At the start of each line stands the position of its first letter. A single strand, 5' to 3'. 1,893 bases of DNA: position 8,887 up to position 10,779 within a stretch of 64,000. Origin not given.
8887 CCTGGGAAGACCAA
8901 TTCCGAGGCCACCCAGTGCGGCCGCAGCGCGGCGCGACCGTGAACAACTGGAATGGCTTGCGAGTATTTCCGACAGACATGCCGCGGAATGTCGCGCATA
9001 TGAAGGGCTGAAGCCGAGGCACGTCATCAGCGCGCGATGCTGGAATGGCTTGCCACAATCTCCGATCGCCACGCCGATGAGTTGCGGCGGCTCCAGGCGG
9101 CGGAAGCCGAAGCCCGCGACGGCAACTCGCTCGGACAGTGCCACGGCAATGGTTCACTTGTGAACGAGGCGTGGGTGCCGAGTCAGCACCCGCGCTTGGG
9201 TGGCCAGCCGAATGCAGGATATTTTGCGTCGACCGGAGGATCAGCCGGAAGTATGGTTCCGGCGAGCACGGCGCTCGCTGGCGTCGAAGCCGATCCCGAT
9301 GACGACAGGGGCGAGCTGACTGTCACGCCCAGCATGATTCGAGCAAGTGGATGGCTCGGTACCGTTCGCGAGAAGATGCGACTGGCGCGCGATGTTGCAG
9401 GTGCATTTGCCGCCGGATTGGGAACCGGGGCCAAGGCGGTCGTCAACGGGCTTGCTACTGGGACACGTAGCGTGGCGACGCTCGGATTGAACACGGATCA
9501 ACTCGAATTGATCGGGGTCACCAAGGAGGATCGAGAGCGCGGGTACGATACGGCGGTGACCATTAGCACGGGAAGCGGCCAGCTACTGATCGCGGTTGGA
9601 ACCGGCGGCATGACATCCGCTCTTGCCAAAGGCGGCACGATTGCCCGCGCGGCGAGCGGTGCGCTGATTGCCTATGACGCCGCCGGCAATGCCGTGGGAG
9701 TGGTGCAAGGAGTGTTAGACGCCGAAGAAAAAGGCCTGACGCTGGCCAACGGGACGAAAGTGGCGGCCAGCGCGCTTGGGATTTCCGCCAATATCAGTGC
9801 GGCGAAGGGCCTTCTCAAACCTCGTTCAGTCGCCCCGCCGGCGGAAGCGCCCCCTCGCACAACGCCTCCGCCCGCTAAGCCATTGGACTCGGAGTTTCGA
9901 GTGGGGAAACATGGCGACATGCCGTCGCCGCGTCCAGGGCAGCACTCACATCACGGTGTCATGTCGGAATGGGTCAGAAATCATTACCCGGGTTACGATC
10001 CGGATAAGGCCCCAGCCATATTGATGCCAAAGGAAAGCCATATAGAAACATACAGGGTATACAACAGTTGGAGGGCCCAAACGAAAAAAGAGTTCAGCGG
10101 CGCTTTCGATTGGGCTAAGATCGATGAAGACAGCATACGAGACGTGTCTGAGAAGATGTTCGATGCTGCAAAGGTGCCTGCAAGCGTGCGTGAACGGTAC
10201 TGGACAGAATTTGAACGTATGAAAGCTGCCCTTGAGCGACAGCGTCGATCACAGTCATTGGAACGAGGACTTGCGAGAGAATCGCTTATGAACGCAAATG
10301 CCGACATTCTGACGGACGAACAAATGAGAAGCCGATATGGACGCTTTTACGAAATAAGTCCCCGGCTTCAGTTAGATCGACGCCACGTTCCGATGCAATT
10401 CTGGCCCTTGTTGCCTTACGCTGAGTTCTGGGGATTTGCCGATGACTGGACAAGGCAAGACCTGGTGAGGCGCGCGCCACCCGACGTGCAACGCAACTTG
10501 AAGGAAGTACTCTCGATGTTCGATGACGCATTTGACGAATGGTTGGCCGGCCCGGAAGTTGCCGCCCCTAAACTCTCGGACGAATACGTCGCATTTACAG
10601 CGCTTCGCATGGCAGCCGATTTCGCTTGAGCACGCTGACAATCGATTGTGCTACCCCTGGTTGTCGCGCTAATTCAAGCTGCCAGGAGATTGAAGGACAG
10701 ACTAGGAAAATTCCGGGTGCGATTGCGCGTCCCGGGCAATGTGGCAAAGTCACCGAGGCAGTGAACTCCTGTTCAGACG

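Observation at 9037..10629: Polymorphic-toxin-like protein with no recognisable trafficking domain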

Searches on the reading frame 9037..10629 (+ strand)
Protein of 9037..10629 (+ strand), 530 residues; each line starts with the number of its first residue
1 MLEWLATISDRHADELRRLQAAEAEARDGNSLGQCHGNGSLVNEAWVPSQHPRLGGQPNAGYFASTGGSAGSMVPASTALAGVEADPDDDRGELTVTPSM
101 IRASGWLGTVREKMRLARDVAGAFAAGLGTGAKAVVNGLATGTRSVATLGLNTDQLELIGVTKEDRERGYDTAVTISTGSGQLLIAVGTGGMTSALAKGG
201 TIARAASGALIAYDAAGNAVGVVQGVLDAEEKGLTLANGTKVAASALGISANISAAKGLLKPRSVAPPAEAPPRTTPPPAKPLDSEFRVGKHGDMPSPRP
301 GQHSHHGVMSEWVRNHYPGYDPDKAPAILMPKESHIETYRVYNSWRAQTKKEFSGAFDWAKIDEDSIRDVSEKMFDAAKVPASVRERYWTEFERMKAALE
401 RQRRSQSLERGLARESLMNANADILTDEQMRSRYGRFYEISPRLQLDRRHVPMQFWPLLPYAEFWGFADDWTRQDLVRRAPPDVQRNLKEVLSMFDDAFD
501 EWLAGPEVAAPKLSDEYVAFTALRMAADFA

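Call 4: search_protein_families(library=pfam, proteins=[window:9037-10629:+], max_evalue=10)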
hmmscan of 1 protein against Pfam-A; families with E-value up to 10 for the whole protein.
window:9037-10629:+ (530 aa): 1 family
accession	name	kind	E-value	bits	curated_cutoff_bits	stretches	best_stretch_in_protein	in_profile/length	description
PF15652.11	Tox-SHH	-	2.4e-11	44.7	22.7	1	304-394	6-93/96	HNH/Endo VII superfamily toxin with a SHH signature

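Call 5: search_protein_families(library=ncbifam, proteins=[window:9037-10629:+], max_evalue=10)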
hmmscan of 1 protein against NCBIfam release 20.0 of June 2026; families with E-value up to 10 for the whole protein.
window:9037-10629:+ (530 aa): 1 family
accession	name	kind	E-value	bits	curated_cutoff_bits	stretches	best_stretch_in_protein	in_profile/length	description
NF008138.0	PRK10886.1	equivalog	0.76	9.5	352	1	122-214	50-146/196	DnaA initiator-associating protein DiaA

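Call 6: search_solved_structures(query=window:9037-10629:+, max_evalue=10)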
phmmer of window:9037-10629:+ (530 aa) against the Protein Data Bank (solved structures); distinct sequences matched with E-value up to 10: 3.
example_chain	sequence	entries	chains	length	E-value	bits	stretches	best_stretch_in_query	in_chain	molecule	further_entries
2yva_A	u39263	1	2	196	0.41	12.6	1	122-220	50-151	DnaA initiator-associating protein diaA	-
4u6n_A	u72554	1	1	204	0.45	12.5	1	122-219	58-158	DnaA initiator-associating protein DiaA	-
7nmq_A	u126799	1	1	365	5.7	8.9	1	164-229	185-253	Hemolysin BL lytic component L1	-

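Call 7: find_homologous_proteins(query=window:9037-10629:+, max_evalue=0.001)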
Query window:9037-10629:+ (530 aa): 137 proteins with E <= 0.001 among 8000 candidates; the best 120 are listed.
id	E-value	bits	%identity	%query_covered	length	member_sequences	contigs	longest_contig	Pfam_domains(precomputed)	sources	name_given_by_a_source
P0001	0.0e+0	1190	100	100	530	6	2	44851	PF15652.13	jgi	jgi:hypothetical protein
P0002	2.0e-230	784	64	100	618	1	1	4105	PF15652.13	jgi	jgi:hypothetical protein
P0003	3.6e-209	714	61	100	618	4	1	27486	PF15652.13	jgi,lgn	jgi:hypothetical protein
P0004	2.0e-180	619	56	100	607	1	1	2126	PF15652.13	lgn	-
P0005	9.1e-179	614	54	100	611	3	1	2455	PF15652.13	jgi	jgi:hypothetical protein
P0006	3.0e-173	595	53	100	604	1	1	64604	PF15652.13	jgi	jgi:hypothetical protein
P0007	1.8e-167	576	67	74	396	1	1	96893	PF15652.13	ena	-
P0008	1.4e-148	514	51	99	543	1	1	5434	PF15652.13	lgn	-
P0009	7.9e-139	482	52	82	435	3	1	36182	PF15652.13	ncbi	ncbi:MAG TPA: hypothetical protein VGN12_02940 [Pirellulales bacterium]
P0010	6.6e-127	443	58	68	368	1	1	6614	PF15652.13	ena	-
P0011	5.1e-125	436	57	75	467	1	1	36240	PF15652.13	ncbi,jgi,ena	-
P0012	1.6e-122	428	92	42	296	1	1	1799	-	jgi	-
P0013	1.4e-121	425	51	77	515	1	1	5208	PF15652.13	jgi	jgi:hypothetical protein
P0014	1.9e-116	408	49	76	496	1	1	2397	PF15652.13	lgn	-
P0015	2.9e-116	407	54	75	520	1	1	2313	PF15652.13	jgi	-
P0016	2.2e-114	401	52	75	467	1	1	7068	PF15652.13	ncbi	-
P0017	4.0e-112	394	57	64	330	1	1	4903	PF15652.13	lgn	-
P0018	4.7e-102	361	64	53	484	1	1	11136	-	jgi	jgi:hypothetical protein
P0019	6.2e-99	350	43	75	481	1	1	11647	PF15652.13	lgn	-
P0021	2.4e-97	345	43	75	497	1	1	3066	PF15652.13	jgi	jgi:hypothetical protein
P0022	2.6e-96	342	45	69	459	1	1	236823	PF15652.13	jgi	-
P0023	2.0e-95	339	56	58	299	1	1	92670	PF15652.13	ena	-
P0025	4.3e-90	321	65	50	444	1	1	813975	-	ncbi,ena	-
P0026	5.7e-80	288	58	49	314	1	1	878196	PF15652.13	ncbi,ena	-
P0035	2.4e-69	253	52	49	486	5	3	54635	PF15646.13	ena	-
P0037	1.9e-68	250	41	65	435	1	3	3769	PF15652.13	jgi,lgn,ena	-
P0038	1.2e-67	247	55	49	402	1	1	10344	PF14428.13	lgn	-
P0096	3.6e-52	196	49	44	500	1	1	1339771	-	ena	-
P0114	1.2e-46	178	45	41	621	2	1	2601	PF15652.13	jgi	jgi:hypothetical protein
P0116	1.9e-45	174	46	34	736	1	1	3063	PF15652.13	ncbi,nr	ncbi:MAG: hypothetical protein Q8M16_13790, partial [Pirellulaceae bacterium]|nr:hypothetical protei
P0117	4.5e-45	173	64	22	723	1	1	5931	PF15652.13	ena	-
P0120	2.3e-44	170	58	24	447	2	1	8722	PF15652.13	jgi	-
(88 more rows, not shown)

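Call 14: find_encoding_contigs(protein=P0011, flank=6000, max_places=3)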
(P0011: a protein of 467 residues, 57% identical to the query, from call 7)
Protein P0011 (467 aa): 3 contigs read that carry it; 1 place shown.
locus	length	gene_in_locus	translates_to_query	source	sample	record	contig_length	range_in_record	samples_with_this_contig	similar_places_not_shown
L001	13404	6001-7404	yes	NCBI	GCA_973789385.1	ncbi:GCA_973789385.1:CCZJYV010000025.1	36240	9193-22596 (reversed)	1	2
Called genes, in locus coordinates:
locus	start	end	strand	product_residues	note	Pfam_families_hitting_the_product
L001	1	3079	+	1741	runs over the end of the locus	PF23500:DUF7133, PF02985:HEAT (faint), PF13646:HEAT_2 (weak), PF00034:Cytochrom_C (weak)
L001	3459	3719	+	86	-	-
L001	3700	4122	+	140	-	PF01850:PIN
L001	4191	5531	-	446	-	PF01408:GFO_IDH_MocA, PF19051:GFO_IDH_MocA_C2 (weak)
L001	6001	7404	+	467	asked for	PF15652:Tox-SHH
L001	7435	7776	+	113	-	-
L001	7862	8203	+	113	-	-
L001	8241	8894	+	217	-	PF14567:SUKH_5 (weak), PF09346:SMI1_KNR4, PF14568:SUKH_6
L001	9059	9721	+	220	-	PF25470:DUF7901 (faint)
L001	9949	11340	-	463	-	PF13570:Beta-prop_ACSF4 (faint), PF13360:PQQ_2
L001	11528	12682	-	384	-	PF02012:BNR (faint), PF13088:BNR_2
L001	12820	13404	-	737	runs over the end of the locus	PF00384:Molybdopterin, PF01568:Molydop_binding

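Call 15: find_encoding_contigs(protein=P0022, flank=6000, max_places=3)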
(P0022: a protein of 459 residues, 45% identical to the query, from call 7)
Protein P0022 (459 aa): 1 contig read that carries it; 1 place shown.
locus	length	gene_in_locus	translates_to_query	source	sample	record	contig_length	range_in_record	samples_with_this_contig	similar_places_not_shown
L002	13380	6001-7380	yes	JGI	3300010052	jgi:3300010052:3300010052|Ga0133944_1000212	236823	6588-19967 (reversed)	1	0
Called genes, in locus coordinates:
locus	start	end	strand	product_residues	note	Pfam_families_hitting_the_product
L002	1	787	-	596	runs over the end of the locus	-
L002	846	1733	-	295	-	PF00005:ABC_tran, PF13304:AAA_21 (weak)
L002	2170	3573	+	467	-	PF08245:Mur_ligase_M, PF27239:FOL3_C, PF02875:Mur_ligase_C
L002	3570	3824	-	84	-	-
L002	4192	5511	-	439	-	PF22694:CtpB_N-like (weak), PF00595:PDZ, PF13180:PDZ_2, PF17820:PDZ_6, PF03572:Peptidase_S41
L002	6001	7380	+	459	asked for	PF15652:Tox-SHH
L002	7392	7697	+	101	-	-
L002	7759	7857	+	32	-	-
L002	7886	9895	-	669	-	PF02824:TGS, PF07973:tRNA_SAD, PF00587:tRNA-synt_2b, PF03129:HGTP_anticodon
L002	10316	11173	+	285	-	-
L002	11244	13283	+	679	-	-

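Call 24: search_protein_families(library=pfam, alignment_id=A2, max_evalue=0.01)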
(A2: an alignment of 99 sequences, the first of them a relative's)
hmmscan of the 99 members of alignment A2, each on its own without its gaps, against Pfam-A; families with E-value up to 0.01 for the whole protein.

A. member 1, P0001 (530 aa): 1 family
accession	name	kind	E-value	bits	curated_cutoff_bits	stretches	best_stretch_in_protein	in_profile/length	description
PF15652.11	Tox-SHH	-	2.4e-11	44.7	22.7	1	304-394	6-93/96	HNH/Endo VII superfamily toxin with a SHH signature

B. families by the number of members that match (of 99 scanned): 11 families
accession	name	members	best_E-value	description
PF15646.12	Tox-REase-2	24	1.9e-06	Restriction endonuclease fold toxin 2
PF15652.11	Tox-SHH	23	5.1e-15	HNH/Endo VII superfamily toxin with a SHH signature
PF14428.12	DddA-like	4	6.3e-20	Double-stranded DNA deaminase toxin A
PF13395.12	HNH_4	4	0.00043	HNH endonuclease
PF01844.29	HNH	3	0.00062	HNH endonuclease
PF14279.12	HNH_5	2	0.00038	HNH endonuclease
PF19466.4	DUF6003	2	0.00049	Family of unknown function (DUF6003)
PF12106.13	Colicin_E5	1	1.7e-06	Colicin E5 ribonuclease domain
PF03787.20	RAMPs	1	0.0058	RAMP superfamily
PF01476.26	LysM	1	0.007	LysM domain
PF05852.16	DUF848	1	0.0099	Gammaherpesvirus protein of unknown function (DUF848)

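Call 28: find_encoding_contigs(protein=P0001, flank=3000, max_places=6)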
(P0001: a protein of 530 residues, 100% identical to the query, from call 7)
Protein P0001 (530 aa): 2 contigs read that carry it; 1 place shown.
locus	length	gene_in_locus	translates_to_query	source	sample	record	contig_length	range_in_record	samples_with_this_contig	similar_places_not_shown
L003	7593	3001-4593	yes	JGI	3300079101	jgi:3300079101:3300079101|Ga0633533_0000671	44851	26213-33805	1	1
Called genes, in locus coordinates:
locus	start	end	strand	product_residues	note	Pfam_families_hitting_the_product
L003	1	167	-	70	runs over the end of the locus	-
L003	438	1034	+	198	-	-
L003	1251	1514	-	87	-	PF07862:Nif11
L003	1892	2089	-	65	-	PF01165:Ribosomal_S21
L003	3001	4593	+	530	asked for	PF15652:Tox-SHH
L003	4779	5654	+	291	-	PF23381:Beta-prop_IFT122_1st (faint), PF00930:DPPIV_N (faint), PF12894:ANAPC4_WD40 (faint), PF26549:Tricorn_N (weak), PF25174:Beta-prop_THOC3, PF26549:Tricorn_N (weak), PF26550:Tricorn_2nd, PF07676:PD40 (weak), +2 more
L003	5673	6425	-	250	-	PF00106:adh_short, PF01370:Epimerase (weak), PF08659:KR, PF23441:SDR, PF13561:adh_short_C2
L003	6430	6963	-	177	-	PF07977:FabA, PF22818:ApeI-like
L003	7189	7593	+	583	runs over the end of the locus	PF05524:PEP-utilisers_N, PF00391:PEP-utilizers, PF02896:PEP-utilizers_C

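Call 32: find_encoding_contigs(protein=P0012, flank=2000, max_places=3)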
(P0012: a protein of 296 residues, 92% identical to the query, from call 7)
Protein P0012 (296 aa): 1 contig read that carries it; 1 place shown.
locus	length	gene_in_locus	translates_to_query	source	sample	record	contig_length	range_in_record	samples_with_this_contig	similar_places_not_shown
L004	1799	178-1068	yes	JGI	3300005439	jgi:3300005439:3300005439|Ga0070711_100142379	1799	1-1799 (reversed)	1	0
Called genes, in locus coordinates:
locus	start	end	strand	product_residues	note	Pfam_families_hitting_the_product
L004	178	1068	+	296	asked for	-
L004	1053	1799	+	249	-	?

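Call 35: find_encoding_contigs(protein=P0025, flank=10000, max_places=2)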
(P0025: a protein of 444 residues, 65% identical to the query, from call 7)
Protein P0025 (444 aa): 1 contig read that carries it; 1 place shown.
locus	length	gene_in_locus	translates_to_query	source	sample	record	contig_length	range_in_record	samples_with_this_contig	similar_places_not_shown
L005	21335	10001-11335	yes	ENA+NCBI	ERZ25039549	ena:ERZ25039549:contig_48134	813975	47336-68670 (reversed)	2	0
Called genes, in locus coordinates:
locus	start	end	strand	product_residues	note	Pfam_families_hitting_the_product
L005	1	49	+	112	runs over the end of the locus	-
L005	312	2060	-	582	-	PF13431:TPR_17 (faint), PF07719:TPR_2 (faint), PF13374:TPR_10 (faint), PF13428:TPR_14 (faint), PF17874:TPR_MalT (weak), PF13424:TPR_12, PF24885:TPR_NPHP3, PF13424:TPR_12, +4 more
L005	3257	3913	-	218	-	PF08281:Sigma70_r4_2, PF04545:Sigma70_r4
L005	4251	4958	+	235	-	-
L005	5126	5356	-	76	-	-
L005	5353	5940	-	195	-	PF00589:Phage_integrase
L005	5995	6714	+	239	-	-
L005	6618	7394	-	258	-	-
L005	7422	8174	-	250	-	-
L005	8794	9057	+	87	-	-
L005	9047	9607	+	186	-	-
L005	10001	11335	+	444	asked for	-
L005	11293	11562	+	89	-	-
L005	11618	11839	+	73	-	-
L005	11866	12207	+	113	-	-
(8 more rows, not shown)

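Call 36: find_encoding_contigs(protein=P0096, flank=10000, max_places=2)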
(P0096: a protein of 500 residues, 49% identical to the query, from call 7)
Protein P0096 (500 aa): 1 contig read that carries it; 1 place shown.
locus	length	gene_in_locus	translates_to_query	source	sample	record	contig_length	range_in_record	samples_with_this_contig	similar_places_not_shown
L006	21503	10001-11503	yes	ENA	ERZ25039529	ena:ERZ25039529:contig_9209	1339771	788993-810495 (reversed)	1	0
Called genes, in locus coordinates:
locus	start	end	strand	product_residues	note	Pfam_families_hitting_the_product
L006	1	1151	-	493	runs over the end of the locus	PF04055:Radical_SAM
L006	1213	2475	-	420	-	PF13506:Glyco_transf_21, PF00535:Glycos_transf_2, PF13641:Glyco_tranf_2_3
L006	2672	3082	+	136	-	PF06094:GGACT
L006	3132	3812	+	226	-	PF00578:AhpC-TSA (weak), PF13905:Thioredoxin_8 (weak)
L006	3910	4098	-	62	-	-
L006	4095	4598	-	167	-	-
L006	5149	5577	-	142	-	-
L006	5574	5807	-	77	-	-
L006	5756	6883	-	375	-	PF01546:Peptidase_M20, PF07687:M20_dimer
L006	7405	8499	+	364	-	PF00171:Aldedh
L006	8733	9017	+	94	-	PF02154:FliM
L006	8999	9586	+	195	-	PF02154:FliM, PF01052:FliMN_C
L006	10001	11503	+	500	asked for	-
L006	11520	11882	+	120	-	-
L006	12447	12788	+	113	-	-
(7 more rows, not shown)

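Call 37: find_encoding_contigs(protein=P0006, flank=10000, max_places=2)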
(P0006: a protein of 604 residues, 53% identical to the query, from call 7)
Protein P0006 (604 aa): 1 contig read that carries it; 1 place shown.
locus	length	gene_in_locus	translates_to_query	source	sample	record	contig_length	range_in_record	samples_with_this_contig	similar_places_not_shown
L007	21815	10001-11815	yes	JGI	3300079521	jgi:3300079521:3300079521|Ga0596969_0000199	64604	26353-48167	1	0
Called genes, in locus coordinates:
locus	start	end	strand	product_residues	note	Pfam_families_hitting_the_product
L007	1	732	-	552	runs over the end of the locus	PF00595:PDZ, PF13180:PDZ_2, PF17820:PDZ_6, PF03572:Peptidase_S41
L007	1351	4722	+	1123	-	PF13432:TPR_16, PF14559:TPR_19, PF13414:TPR_11, PF13432:TPR_16, PF13414:TPR_11, PF13424:TPR_12, PF14559:TPR_19, PF13414:TPR_11, +51 more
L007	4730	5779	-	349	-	PF01408:GFO_IDH_MocA, PF22725:GFO_IDH_MocA_C3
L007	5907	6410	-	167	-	-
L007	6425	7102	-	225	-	PF16697:Yop-YscD_cpl, PF00498:FHA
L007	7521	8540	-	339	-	PF12796:Ank_2, PF13606:Ank_3 (faint), PF13857:Ank_5 (weak), PF00023:Ank (weak), PF13637:Ank_4 (weak), PF12796:Ank_2 (weak)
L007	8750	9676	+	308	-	PF00561:Abhydrolase_1, PF12146:Hydrolase_4, PF12697:Abhydrolase_6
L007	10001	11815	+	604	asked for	PF15652:Tox-SHH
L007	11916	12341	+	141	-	PF07791:Imm11 (faint)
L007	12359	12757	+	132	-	-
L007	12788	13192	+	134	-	PF14430:Imm1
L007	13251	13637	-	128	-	PF02537:CRCB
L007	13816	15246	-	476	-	PF00282:Pyridoxal_deC, PF00266:Aminotran_5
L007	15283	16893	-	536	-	PF00370:FGGY_N, PF02782:FGGY_C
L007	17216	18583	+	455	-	-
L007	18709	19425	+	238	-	PF00072:Response_reg, PF00486:Trans_reg_C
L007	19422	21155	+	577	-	PF00512:HisKA, PF13581:HATPase_c_2 (weak), PF02518:HATPase_c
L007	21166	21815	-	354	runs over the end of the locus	-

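Call 43: search_protein_families(library=pfam, proteins=[L001:7435-7776:+, L001:7862-8203:+, L002:7392-7697:+], max_evalue=10)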
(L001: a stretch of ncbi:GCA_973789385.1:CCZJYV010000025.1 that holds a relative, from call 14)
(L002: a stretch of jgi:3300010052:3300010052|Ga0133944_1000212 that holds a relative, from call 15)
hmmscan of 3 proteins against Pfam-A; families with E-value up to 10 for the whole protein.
L001:7435-7776:+ (113 aa): 0 families

L001:7862-8203:+ (113 aa): 0 families

L002:7392-7697:+ (101 aa): 0 families

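Call 54: search_protein_families(library=phrogs, proteins=[P0002, P0018, P0025, P0035, P0038], max_evalue=1)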
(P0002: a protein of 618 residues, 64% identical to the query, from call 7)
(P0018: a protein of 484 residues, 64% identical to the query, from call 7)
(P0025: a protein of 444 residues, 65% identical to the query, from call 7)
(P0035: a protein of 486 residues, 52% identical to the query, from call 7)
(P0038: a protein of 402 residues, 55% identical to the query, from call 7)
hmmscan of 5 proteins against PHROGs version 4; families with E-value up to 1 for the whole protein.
P0002 (618 aa): 1 family
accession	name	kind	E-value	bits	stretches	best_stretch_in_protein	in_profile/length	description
phrog_49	-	head and packaging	0.032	15.1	1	257-337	44-117/147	head decoration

P0018 (484 aa): 13 families
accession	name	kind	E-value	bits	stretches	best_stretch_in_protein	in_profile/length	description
phrog_37988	-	unknown function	3.5e-08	33.3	1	247-483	647-887/920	-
phrog_6050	-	DNA, RNA and nucleotide metabolism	0.00075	19.4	1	446-483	324-361/402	HNH endonuclease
phrog_7785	-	DNA, RNA and nucleotide metabolism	0.0008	20.4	1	448-482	80-114/147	HNH endonuclease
phrog_4590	-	unknown function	0.0014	20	1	447-482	49-84/100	-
phrog_2214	-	DNA, RNA and nucleotide metabolism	0.0021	18.3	1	447-481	204-238/429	HNH endonuclease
phrog_49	-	head and packaging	0.0053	17.7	1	259-352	53-141/147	head decoration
phrog_1035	-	DNA, RNA and nucleotide metabolism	0.014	16.3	1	437-482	162-213/271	endonuclease VII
phrog_16726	-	DNA, RNA and nucleotide metabolism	0.04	14.6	1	449-483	110-144/308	HNH endonuclease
phrog_5718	-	DNA, RNA and nucleotide metabolism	0.08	12.9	1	441-482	135-176/394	HNH endonuclease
phrog_338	-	DNA, RNA and nucleotide metabolism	0.15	12.4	1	448-482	228-262/340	HNH endonuclease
phrog_9645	-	DNA, RNA and nucleotide metabolism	0.17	12.5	1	447-483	37-73/168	HNH endonuclease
phrog_2523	-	unknown function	0.55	11.4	0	91-125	7-41/108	-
phrog_8660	-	DNA, RNA and nucleotide metabolism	0.92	10.6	1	447-481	144-178/196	HNH endonuclease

P0025 (444 aa): 0 families

P0035 (486 aa): 2 families
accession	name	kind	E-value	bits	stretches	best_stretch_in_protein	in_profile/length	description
phrog_49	-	head and packaging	0.025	15.5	1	271-352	42-131/147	head decoration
phrog_2869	-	unknown function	0.14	13.2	1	417-441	29-53/65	-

P0038 (402 aa): 1 family
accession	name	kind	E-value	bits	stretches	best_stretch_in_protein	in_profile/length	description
phrog_7093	-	other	0.56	10.7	1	134-230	96-192/279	threonine dehydratase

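Call 55: search_protein_families(library=ncbifam, proteins=[P0002, P0018, P0025, P0035, P0038], max_evalue=1)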
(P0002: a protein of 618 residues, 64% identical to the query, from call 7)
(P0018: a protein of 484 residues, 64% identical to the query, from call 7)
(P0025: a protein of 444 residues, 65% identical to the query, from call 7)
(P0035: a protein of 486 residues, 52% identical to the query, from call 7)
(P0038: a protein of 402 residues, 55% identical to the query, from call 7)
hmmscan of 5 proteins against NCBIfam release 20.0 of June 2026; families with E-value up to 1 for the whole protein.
P0002 (618 aa): 1 family
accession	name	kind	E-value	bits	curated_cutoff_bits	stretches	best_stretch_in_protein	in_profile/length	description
TIGR03102.1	halo_cynanin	subfamily_domain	0.056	13.5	93.8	1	250-301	9-60/115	halocyanin domain-containing protein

P0018 (484 aa): 5 families
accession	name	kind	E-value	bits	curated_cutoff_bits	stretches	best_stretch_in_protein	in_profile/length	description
NF049971.1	CRISPR_Cas9d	exception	2.2e-05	23.3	375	1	446-482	560-596/986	type II CRISPR RNA-guided endonuclease Cas9d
NF040563.1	guided_IscB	equivalog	0.055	12.6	175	1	450-482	206-238/314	RNA-guided endonuclease IscB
TIGR01865.2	cas_Csn1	equivalog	0.064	11.4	100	1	446-483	591-628/1070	type II CRISPR RNA-guided endonuclease Cas9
TIGR03102.1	halo_cynanin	subfamily_domain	0.21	11.7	93.8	1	246-297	9-60/115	halocyanin domain-containing protein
NF011884.0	PRK15357.1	equivalog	0.4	10.1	369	1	250-331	84-165/229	pathogenicity island 2 effector protein SseG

P0025 (444 aa): 2 families
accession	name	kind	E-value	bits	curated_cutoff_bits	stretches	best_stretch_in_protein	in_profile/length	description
NF011884.0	PRK15357.1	equivalog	0.086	12.2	369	1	253-321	84-153/229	pathogenicity island 2 effector protein SseG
TIGR03102.1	halo_cynanin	subfamily_domain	0.23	11.5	93.8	1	249-301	9-61/115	halocyanin domain-containing protein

P0035 (486 aa): 1 family
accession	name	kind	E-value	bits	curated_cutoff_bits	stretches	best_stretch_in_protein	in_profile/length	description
TIGR01899.1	cas_TM1807_csm5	equivalog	0.0014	18.2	38.3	1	352-448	45-142/364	type III-A CRISPR-associated RAMP protein Csm5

P0038 (402 aa): 1 family
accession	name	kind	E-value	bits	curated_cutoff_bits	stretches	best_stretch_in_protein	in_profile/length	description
TIGR03102.1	halo_cynanin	subfamily_domain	0.011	15.8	93.8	1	188-241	7-60/115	halocyanin domain-containing protein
